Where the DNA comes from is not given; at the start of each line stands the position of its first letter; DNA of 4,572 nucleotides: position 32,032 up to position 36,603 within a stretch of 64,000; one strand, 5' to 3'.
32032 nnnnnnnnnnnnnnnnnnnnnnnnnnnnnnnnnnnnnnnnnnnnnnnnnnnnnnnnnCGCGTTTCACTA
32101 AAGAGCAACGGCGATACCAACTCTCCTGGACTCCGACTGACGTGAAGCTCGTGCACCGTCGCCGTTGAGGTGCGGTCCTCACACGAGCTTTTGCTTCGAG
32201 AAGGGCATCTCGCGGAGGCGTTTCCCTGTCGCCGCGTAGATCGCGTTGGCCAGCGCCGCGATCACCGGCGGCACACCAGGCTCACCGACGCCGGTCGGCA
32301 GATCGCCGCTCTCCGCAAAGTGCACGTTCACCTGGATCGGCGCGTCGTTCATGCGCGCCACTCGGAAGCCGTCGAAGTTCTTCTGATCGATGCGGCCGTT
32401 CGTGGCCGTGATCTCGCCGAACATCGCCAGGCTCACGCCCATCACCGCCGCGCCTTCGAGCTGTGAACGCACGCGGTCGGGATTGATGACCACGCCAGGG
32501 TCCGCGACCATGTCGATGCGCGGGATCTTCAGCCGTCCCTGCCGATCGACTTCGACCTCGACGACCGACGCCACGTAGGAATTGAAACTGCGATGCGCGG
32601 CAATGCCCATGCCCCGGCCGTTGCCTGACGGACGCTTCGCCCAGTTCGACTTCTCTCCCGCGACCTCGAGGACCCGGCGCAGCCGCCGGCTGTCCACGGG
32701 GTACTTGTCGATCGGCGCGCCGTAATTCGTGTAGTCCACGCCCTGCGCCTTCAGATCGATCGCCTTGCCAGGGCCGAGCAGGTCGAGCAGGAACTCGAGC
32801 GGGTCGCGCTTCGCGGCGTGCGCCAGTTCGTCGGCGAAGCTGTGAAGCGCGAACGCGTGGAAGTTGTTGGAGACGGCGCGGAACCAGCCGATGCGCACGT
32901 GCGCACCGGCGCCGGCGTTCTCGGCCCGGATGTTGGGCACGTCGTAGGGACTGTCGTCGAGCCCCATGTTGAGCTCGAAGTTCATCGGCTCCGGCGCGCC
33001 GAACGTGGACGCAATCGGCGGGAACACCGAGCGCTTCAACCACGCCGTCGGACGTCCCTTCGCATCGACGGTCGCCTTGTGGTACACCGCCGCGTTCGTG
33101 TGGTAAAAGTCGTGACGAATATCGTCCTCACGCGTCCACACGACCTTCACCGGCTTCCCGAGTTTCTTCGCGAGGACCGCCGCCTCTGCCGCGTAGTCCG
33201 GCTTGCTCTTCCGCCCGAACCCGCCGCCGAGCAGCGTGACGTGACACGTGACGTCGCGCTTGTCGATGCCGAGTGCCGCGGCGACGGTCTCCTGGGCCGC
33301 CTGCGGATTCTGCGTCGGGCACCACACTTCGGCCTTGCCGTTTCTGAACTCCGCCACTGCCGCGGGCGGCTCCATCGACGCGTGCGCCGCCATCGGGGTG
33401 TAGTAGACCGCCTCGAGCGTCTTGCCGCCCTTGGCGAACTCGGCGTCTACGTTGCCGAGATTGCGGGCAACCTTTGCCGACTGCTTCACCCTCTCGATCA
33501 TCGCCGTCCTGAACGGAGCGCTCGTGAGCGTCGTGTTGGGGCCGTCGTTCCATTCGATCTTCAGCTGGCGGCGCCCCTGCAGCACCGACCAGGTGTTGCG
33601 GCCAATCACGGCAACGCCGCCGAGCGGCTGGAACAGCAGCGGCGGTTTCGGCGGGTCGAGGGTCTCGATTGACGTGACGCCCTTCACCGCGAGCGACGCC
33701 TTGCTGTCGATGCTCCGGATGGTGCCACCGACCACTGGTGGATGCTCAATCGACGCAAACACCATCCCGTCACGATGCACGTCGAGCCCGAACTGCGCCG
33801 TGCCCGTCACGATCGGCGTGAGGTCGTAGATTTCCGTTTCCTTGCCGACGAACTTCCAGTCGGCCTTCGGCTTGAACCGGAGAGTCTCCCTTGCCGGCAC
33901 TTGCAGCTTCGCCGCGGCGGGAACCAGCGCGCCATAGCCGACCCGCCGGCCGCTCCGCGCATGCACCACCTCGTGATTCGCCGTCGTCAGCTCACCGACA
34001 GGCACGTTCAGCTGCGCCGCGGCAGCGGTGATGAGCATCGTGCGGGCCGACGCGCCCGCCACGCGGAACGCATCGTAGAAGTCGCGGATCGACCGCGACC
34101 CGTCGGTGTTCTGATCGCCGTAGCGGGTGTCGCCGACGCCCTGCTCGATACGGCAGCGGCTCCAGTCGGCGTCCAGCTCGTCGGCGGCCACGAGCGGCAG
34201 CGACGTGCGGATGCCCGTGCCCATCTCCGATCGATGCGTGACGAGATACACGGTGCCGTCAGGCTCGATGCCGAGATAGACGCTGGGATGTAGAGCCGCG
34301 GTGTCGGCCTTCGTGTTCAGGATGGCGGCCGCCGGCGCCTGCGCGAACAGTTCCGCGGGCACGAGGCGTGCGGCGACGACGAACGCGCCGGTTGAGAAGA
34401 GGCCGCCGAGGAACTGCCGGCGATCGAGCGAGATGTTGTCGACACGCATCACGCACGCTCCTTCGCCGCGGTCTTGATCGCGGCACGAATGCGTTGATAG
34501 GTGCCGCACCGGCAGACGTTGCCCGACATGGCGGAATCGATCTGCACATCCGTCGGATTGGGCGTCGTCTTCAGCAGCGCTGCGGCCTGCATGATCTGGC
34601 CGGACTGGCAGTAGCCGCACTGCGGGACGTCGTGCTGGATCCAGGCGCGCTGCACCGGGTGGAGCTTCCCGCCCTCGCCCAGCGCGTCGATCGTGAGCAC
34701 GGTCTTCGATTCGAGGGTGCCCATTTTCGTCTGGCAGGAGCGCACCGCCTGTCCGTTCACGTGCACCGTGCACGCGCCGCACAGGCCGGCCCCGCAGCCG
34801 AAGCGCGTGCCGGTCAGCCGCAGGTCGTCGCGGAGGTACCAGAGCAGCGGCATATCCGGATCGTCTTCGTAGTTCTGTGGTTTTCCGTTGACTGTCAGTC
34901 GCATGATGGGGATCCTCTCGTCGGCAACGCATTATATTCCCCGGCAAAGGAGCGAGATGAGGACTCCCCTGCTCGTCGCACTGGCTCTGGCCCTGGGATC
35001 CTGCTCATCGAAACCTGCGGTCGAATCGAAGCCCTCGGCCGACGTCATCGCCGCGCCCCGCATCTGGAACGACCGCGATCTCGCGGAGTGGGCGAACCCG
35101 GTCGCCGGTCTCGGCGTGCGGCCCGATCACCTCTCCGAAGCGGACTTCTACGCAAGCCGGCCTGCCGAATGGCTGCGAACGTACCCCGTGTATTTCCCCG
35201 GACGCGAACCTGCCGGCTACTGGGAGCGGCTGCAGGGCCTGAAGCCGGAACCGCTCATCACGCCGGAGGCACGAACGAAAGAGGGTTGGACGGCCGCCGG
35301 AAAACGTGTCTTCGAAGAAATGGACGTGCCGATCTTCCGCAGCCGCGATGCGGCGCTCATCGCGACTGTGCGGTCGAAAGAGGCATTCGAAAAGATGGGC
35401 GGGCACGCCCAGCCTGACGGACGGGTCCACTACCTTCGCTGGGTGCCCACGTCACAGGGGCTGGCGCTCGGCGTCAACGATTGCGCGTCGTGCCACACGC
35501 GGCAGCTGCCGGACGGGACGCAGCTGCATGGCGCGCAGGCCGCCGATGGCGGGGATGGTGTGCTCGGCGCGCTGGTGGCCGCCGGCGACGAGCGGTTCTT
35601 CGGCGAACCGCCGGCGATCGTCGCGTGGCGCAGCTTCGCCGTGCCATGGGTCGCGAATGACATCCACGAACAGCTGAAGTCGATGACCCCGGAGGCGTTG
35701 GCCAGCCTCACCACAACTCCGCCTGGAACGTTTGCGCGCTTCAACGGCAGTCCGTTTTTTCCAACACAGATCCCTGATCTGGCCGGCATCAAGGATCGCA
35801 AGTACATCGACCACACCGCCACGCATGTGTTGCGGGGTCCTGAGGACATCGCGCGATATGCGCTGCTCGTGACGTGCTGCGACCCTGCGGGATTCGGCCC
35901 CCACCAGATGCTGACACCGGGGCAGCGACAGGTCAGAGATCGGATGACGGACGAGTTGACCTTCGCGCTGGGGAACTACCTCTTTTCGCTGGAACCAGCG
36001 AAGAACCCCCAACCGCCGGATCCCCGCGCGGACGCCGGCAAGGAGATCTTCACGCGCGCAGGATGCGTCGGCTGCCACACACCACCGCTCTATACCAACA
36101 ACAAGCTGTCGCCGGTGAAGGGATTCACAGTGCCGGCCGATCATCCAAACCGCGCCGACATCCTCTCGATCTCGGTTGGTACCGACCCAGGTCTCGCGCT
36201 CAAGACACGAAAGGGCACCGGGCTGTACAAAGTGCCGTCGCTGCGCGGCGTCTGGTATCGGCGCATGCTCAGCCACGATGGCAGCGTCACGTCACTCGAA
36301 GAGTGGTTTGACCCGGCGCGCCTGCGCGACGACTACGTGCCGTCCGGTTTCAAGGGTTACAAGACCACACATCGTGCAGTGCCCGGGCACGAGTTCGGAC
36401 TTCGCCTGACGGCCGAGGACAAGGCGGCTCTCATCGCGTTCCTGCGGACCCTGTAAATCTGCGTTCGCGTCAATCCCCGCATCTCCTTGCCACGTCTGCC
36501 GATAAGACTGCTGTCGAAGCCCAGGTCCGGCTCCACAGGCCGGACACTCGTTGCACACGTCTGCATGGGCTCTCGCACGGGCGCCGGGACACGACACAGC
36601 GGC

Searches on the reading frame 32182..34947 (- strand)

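Call 51: search_protein_families(library=pfam, proteins=[window:32182-34947:-], max_evalue=0.0001)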
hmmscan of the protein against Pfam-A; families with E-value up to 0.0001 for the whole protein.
window:32182-34947:- (922 aa): 2 families
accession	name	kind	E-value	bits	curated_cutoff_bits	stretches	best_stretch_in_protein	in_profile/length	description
PF02738.23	MoCoBD_1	-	5.6e-38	130.9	27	1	496-719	14-239/244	Molybdopterin cofactor-binding domain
PF20256.3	MoCoBD_2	-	4.4e-31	108.9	27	2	788-870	199-283/283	Molybdopterin cofactor-binding domain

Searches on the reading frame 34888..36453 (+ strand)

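Call 51: search_protein_families(library=pfam, proteins=[window:34888-36453:+], max_evalue=0.0001)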
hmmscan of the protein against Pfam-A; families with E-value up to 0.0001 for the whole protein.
window:34888-36453:+ (522 aa): 1 family
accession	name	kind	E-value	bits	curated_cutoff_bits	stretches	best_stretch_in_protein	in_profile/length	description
PF00034.26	Cytochrom_C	-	7.7e-06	27.6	21.3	0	382-522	2-89/90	Cytochrome c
